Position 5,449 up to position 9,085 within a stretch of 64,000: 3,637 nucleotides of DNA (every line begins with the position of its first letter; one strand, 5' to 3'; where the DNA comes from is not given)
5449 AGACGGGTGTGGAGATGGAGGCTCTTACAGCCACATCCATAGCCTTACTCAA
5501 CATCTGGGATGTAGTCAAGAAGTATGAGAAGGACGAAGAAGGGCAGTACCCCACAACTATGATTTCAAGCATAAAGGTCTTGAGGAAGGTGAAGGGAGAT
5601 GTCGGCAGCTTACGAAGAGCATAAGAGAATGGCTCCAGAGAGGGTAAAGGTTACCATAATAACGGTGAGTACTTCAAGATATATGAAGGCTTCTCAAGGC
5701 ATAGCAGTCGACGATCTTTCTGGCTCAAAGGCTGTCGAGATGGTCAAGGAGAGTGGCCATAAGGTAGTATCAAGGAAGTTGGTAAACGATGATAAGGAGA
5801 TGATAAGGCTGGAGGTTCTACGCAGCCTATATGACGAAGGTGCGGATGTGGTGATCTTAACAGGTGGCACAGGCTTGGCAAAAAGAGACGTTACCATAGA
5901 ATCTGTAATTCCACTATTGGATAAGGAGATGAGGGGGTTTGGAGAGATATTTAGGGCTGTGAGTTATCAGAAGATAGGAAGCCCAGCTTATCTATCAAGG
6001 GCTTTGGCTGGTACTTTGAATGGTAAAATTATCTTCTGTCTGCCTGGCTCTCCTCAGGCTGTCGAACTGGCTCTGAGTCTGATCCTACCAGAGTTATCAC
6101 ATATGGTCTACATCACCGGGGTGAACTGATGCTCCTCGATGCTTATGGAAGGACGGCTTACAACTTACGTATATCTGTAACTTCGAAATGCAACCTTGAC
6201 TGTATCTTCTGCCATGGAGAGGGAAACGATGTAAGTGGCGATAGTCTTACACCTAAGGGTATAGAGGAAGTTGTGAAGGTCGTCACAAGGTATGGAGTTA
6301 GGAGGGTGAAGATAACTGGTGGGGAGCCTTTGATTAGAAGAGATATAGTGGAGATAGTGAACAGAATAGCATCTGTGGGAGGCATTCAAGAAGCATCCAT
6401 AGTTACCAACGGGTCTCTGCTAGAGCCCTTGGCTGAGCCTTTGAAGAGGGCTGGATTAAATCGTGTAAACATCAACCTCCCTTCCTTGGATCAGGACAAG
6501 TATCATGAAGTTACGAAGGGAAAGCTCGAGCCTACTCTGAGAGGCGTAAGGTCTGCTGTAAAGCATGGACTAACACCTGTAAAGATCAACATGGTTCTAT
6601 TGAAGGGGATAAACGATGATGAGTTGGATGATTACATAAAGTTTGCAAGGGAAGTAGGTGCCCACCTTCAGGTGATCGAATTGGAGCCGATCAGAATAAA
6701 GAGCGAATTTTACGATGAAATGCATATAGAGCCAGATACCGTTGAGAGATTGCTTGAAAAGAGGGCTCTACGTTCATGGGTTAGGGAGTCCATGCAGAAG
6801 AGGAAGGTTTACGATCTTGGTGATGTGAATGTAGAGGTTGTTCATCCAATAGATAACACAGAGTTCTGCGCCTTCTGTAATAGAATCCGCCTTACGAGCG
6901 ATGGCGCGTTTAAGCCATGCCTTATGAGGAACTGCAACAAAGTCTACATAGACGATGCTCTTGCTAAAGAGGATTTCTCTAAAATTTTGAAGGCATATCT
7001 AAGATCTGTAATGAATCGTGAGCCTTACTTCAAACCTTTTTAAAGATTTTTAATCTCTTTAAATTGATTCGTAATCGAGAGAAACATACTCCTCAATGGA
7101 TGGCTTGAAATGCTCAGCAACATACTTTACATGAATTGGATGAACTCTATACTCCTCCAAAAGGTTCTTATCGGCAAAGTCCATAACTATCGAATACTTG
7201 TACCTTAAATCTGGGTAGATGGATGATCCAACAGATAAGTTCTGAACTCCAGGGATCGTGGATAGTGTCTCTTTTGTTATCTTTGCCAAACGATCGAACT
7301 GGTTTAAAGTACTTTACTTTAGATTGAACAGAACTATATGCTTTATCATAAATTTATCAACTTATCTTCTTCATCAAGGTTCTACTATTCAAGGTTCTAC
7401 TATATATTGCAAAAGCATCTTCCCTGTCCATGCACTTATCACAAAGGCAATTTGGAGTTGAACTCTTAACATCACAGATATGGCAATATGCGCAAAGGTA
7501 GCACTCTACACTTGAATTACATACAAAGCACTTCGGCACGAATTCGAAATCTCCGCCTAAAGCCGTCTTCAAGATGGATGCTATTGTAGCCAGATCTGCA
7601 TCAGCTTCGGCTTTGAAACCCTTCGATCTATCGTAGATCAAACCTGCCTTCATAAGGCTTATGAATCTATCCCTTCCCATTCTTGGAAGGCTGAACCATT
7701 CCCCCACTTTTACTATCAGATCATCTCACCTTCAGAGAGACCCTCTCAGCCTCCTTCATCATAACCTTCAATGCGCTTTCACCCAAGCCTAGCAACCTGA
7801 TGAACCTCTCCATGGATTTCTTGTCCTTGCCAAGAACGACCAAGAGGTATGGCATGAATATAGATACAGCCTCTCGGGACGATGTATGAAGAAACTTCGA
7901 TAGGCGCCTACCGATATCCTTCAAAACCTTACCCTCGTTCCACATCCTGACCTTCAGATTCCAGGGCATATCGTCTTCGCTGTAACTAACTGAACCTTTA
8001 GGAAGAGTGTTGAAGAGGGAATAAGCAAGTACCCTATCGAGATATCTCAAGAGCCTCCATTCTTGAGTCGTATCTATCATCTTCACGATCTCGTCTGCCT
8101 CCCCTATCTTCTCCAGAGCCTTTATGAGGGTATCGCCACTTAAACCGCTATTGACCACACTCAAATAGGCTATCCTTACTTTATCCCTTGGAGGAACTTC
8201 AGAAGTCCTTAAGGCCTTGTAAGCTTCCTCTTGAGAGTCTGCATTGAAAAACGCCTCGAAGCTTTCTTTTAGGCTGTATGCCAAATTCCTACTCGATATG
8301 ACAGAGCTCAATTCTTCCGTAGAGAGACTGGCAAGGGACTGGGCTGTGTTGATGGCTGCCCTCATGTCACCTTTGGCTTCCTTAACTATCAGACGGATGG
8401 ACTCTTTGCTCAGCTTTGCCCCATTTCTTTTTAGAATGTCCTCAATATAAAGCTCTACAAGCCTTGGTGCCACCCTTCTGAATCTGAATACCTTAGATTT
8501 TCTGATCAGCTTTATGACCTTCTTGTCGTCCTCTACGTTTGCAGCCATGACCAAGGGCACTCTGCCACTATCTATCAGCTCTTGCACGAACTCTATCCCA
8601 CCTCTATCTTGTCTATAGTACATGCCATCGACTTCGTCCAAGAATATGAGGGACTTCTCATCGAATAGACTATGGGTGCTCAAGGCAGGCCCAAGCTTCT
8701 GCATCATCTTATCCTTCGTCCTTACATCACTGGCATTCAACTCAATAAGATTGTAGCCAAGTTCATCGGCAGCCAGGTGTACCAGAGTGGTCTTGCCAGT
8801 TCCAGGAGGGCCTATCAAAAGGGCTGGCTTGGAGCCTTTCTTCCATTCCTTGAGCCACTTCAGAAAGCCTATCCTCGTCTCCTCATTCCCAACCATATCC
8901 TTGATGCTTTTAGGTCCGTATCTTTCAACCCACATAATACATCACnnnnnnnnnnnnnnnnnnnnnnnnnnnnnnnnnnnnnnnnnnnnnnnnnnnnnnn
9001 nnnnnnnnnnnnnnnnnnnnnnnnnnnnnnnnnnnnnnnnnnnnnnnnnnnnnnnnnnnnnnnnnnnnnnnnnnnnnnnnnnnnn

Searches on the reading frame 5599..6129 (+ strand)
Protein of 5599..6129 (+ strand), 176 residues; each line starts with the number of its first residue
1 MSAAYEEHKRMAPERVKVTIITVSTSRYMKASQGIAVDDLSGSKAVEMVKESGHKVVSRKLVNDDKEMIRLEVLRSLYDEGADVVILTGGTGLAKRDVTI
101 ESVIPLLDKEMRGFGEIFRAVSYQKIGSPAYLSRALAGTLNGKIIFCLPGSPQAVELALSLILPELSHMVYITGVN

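Call 77: search_protein_families(library=pfam, proteins=[window:5599-6129:+], max_evalue=0.00001)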
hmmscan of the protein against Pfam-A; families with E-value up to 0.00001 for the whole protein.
window:5599-6129:+ (176 aa): 1 family
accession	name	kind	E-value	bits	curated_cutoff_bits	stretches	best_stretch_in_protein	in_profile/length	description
PF00994.29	MoCF_biosynth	-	8.5e-30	103.8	26.6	1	20-168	2-144/144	Probable molybdopterin binding domain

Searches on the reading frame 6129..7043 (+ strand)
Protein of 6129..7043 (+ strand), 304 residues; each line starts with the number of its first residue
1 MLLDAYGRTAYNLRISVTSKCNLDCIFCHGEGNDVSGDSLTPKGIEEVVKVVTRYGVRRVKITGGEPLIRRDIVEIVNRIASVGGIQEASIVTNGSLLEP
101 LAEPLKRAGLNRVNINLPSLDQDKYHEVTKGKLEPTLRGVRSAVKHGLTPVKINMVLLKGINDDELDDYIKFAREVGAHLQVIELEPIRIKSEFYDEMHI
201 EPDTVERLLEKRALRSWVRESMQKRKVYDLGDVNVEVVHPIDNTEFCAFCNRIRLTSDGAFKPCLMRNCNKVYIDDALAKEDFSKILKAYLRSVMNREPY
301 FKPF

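Call 77: search_protein_families(library=pfam, proteins=[window:6129-7043:+], max_evalue=0.00001)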
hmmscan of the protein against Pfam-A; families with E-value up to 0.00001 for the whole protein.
window:6129-7043:+ (304 aa): 2 families
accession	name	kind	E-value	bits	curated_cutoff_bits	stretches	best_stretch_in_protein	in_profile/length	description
PF04055.27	Radical_SAM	-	1.1e-34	120.5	29.5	1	15-173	1-166/166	Radical SAM superfamily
PF06463.18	Mob_synth_C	-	2.4e-19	70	37.4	1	179-299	2-124/128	Molybdenum Cofactor Synthesis C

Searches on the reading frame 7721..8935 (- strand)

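Call 26: search_protein_families(library=pfam, proteins=[window:7721-8935:-], max_evalue=1)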
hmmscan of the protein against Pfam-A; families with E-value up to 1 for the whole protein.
window:7721-8935:- (404 aa): 36 families (the best 25 are shown)
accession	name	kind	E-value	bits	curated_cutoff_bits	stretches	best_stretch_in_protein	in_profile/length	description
PF00004.35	AAA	-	4.4e-15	56.7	21.2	1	39-116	2-87/131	ATPase family associated with various cellular activities (AAA)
PF03215.21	Rad17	-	9.6e-07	29.3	23.8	1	2-71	9-82/186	Rad17 P-loop domain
PF13173.12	AAA_14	-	7.9e-06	26.3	27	1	36-122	3-86/129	AAA domain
PF05496.18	RuvB_N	-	1.2e-05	25.5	27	1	8-104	3-95/159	Holliday junction DNA helicase RuvB P-loop domain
PF13401.12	AAA_22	-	3.1e-05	24.7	27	1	36-85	6-58/130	AAA domain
PF07728.20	AAA_5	-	4.2e-05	24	22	1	38-103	2-76/139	AAA domain (dynein-related subfamily)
PF03266.21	NTPase_1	-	0.00033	21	23.9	1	40-76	4-43/168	NTPase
PF13671.12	AAA_33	-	0.00059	20.6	27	1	39-68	3-32/143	AAA domain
PF13191.12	AAA_16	-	0.0012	19.8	32.6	1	33-62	21-51/167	AAA ATPase domain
PF16193.11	AAA_assoc_2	-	0.0013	19.4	34.3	1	172-226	4-59/81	AAA C-terminal domain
PF13245.12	AAA_19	-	0.0016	19.1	25.1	1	35-97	11-78/134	AAA domain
PF13238.12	AAA_18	-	0.0019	19.1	29.4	1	39-107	2-68/128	AAA domain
PF13604.12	AAA_30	-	0.0026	18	27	1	36-95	19-90/191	AAA domain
PF12775.13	AAA_7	-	0.0035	17.4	25.8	1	27-76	25-77/181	P-loop containing dynein motor region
PF00910.28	RNA_helicase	-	0.0039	18.1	21.5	1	40-134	3-88/105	RNA helicase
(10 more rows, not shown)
